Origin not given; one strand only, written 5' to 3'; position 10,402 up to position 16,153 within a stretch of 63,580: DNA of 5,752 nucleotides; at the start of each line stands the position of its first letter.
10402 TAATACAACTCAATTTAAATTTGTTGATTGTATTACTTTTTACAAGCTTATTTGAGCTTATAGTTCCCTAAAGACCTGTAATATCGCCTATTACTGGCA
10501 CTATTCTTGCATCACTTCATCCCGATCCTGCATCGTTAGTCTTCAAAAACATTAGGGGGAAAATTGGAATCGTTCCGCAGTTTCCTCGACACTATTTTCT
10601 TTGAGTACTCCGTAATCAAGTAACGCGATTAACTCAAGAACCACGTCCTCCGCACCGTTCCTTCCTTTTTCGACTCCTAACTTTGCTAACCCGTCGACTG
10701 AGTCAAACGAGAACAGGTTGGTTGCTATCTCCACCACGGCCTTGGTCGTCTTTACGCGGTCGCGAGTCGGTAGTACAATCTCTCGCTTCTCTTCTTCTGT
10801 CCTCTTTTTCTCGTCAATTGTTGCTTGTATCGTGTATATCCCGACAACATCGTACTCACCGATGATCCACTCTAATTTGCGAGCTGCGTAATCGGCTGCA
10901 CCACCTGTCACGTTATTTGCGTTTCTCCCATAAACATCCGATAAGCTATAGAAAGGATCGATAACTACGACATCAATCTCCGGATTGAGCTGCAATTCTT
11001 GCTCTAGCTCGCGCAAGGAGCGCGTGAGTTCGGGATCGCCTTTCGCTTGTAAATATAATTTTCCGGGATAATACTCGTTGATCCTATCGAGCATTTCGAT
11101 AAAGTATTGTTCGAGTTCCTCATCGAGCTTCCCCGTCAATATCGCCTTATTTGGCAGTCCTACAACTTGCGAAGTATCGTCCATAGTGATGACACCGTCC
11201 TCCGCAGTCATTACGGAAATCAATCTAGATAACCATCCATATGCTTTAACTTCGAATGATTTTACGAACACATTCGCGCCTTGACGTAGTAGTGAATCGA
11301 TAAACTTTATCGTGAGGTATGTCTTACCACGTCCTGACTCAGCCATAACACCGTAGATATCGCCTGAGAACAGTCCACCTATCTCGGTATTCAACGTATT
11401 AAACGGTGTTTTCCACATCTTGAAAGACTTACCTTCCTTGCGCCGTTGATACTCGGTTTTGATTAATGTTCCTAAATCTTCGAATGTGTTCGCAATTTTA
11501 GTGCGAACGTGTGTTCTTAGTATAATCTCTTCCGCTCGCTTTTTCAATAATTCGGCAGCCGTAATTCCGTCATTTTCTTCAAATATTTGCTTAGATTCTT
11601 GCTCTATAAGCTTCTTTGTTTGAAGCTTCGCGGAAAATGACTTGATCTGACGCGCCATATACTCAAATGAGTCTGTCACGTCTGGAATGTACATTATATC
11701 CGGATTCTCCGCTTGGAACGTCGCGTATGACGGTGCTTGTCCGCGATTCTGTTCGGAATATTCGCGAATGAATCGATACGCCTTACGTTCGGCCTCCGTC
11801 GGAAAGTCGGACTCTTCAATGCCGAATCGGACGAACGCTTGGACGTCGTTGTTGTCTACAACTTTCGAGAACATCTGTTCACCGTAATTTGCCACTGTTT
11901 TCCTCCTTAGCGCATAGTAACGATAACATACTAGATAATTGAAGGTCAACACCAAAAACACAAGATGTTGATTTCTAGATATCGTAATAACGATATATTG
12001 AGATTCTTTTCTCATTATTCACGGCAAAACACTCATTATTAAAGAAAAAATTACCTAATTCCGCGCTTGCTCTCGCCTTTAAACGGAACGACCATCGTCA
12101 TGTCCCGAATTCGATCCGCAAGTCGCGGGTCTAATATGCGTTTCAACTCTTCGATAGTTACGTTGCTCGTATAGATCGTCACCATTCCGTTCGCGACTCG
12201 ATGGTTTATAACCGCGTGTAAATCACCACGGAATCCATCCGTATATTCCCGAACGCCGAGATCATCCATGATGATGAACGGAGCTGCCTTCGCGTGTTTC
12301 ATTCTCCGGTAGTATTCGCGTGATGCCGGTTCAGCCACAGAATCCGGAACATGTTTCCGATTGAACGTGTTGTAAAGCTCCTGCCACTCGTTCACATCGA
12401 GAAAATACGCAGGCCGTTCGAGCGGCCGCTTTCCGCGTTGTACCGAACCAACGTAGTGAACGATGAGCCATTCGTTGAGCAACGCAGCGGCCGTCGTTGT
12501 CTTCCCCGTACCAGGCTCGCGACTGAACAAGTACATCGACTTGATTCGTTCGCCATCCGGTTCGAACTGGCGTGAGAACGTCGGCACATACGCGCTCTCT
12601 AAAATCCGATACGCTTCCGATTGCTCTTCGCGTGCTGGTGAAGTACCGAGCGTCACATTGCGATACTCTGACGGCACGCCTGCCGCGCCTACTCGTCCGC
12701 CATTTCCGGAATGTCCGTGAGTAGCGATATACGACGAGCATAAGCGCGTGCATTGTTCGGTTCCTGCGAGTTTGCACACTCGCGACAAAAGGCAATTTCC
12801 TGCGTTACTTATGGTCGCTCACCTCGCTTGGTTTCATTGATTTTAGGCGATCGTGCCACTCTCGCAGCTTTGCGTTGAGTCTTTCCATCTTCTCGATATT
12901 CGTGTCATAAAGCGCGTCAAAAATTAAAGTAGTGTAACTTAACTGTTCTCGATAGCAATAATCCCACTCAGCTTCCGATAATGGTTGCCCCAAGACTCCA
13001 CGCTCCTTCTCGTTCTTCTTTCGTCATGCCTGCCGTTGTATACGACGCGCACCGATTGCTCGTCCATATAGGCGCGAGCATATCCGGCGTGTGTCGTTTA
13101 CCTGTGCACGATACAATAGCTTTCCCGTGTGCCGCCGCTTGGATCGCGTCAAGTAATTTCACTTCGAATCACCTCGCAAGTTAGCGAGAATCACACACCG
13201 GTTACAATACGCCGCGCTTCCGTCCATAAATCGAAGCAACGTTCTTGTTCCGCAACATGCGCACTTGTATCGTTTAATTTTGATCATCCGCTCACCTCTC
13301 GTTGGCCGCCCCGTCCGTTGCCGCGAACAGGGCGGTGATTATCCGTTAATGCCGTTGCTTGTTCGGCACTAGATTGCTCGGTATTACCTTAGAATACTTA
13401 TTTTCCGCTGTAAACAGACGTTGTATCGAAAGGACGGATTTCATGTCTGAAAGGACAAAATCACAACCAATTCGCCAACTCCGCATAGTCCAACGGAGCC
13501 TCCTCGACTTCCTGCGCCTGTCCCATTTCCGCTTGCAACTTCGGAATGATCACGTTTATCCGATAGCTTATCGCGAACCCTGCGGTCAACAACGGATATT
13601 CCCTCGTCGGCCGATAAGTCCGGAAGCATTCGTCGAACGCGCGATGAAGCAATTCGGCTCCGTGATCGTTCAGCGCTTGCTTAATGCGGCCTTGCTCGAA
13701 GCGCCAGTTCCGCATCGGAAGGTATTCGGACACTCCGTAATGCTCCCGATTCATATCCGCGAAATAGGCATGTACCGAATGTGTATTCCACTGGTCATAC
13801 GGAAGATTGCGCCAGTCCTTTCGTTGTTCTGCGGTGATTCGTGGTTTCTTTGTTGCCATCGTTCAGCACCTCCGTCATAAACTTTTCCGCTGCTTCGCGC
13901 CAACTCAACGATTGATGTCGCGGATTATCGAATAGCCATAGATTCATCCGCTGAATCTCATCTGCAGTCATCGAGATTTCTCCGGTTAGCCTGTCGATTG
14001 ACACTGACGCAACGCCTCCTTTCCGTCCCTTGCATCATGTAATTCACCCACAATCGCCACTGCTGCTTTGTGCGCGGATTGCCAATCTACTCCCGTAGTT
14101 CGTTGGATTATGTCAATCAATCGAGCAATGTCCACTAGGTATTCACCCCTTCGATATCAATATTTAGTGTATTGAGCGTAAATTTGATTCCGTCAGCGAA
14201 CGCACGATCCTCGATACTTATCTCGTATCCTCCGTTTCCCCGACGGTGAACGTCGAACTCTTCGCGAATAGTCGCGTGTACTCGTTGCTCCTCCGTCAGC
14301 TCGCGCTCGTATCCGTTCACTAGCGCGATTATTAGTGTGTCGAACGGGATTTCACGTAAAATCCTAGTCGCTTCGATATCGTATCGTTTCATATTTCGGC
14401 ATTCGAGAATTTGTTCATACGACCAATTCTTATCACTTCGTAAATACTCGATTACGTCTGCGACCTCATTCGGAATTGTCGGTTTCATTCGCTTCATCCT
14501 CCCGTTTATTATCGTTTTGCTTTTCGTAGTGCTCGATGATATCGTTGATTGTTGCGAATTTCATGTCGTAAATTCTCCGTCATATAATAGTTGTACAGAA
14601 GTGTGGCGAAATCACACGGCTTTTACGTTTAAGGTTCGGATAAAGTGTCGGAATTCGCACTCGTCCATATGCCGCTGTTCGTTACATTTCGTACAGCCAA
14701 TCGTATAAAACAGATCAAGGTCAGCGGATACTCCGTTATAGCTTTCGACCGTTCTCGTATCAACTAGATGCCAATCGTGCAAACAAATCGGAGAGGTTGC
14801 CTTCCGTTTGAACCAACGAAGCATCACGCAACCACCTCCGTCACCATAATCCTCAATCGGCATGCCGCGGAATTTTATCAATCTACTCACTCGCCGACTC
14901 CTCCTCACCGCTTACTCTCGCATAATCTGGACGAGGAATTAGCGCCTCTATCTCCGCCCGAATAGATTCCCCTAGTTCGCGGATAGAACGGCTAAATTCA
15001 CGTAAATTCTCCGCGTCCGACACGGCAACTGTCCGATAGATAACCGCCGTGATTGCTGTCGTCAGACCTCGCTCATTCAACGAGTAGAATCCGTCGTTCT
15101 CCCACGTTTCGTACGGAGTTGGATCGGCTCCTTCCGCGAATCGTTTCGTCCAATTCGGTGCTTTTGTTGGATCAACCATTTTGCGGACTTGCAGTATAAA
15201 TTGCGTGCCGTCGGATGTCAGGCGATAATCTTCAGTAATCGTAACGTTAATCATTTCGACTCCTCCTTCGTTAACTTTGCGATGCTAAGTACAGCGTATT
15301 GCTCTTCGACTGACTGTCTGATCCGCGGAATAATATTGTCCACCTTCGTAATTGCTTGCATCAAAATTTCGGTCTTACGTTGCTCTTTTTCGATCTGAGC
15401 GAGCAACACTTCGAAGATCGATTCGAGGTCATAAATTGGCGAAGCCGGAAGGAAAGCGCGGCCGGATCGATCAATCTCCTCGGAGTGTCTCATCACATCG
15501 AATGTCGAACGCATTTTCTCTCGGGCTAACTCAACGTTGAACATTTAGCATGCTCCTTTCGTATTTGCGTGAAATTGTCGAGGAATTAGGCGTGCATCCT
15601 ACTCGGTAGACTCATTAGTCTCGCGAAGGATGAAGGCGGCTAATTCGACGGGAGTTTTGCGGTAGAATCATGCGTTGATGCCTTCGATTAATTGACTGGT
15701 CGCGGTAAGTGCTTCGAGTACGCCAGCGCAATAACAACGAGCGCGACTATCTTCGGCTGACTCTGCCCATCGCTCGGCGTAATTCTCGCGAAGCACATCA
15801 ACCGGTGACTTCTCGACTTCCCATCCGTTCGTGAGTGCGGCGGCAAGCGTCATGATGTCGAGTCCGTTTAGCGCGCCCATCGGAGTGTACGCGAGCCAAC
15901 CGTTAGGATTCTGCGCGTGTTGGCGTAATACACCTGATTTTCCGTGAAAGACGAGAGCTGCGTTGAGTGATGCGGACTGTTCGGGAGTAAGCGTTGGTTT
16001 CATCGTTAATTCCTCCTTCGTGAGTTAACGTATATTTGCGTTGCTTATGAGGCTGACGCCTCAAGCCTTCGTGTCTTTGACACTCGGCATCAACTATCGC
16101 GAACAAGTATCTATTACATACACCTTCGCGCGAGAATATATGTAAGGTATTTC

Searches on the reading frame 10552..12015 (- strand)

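Call 26: search_protein_families(library=pfam, proteins=[window:10552-12015:-], max_evalue=0.001)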
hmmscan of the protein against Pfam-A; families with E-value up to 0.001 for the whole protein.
window:10552-12015:- (487 aa): 2 families
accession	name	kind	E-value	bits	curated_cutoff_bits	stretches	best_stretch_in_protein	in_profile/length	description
PF13481.12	AAA_25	-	3.5e-07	30.5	27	1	203-390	17-182/195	AAA domain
PF03796.21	DnaB_C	-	2e-05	24.5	27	1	202-360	3-143/255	DnaB-like helicase C terminal domain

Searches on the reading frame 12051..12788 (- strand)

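Call 26: search_protein_families(library=pfam, proteins=[window:12051-12788:-], max_evalue=0.001)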
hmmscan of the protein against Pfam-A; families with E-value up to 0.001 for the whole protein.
window:12051-12788:- (245 aa): 1 family
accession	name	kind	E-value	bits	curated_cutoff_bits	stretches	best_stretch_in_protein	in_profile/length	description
PF01695.23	IstB_IS21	-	1.8e-05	24.8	24.1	1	159-242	144-231/238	IstB-like ATP binding protein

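Call 39: search_protein_families(library=phrogs, proteins=[window:12051-12788:-], max_evalue=0.001)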
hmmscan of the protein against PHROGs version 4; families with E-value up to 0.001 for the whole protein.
window:12051-12788:- (245 aa): 4 families
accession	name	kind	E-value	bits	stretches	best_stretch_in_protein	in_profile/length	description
phrog_50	-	DNA, RNA and nucleotide metabolism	1.8e-41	143.9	1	32-243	324-511/570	DnaC-like helicase loader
phrog_3277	-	DNA, RNA and nucleotide metabolism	1.2e-18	68.5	1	87-242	14-153/168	DnaC-like helicase loader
phrog_26922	-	DNA, RNA and nucleotide metabolism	1.4e-07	33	1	171-233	14-76/92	DnaC-like helicase loader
phrog_168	-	DNA, RNA and nucleotide metabolism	4.7e-05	24.2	1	79-107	39-66/314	clamp loader of DNA polymerase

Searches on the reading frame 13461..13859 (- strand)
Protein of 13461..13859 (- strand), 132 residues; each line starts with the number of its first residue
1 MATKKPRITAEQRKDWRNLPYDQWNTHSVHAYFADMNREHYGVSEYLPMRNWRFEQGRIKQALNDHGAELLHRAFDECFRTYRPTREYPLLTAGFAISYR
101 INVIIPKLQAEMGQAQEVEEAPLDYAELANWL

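Call 39: search_protein_families(library=phrogs, proteins=[window:13461-13859:-], max_evalue=0.001)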
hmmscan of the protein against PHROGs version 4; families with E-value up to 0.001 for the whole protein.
window:13461-13859:- (132 aa): 1 family
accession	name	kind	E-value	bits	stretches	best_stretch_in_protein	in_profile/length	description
phrog_6154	-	unknown function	2.7e-30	106.1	1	12-127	7-122/127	-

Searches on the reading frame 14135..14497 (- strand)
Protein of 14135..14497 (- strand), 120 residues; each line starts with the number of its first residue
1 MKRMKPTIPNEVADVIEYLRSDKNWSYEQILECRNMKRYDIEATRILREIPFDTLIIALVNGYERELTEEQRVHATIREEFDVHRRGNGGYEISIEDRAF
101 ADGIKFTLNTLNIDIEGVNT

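Call 39: search_protein_families(library=phrogs, proteins=[window:14135-14497:-], max_evalue=0.001)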
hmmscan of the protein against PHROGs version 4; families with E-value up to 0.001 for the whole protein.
window:14135-14497:- (120 aa): 2 families
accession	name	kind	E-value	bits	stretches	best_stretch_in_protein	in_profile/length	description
phrog_15527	-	unknown function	1e-10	42.9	1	5-120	6-121/125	-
phrog_121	-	unknown function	0.00016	22.3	1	5-78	89-163/297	-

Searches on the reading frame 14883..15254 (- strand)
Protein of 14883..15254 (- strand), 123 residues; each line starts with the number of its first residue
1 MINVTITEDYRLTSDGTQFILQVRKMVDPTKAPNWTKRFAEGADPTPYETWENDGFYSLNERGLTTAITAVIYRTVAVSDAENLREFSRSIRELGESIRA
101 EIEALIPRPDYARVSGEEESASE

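Call 39: search_protein_families(library=phrogs, proteins=[window:14883-15254:-], max_evalue=0.001)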
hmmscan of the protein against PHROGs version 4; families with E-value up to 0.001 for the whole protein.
window:14883-15254:- (123 aa): 1 family
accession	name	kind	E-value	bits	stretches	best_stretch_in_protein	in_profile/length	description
phrog_154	-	DNA, RNA and nucleotide metabolism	1.3e-12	48.8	1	1-105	5-92/112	replication initiation protein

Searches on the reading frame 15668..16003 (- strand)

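Call 39: search_protein_families(library=phrogs, proteins=[window:15668-16003:-], max_evalue=0.001)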
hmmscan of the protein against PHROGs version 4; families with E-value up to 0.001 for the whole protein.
window:15668-16003:- (111 aa): 1 family
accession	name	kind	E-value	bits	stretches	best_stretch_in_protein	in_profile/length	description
phrog_15527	-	unknown function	7.9e-10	40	1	2-111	6-121/125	-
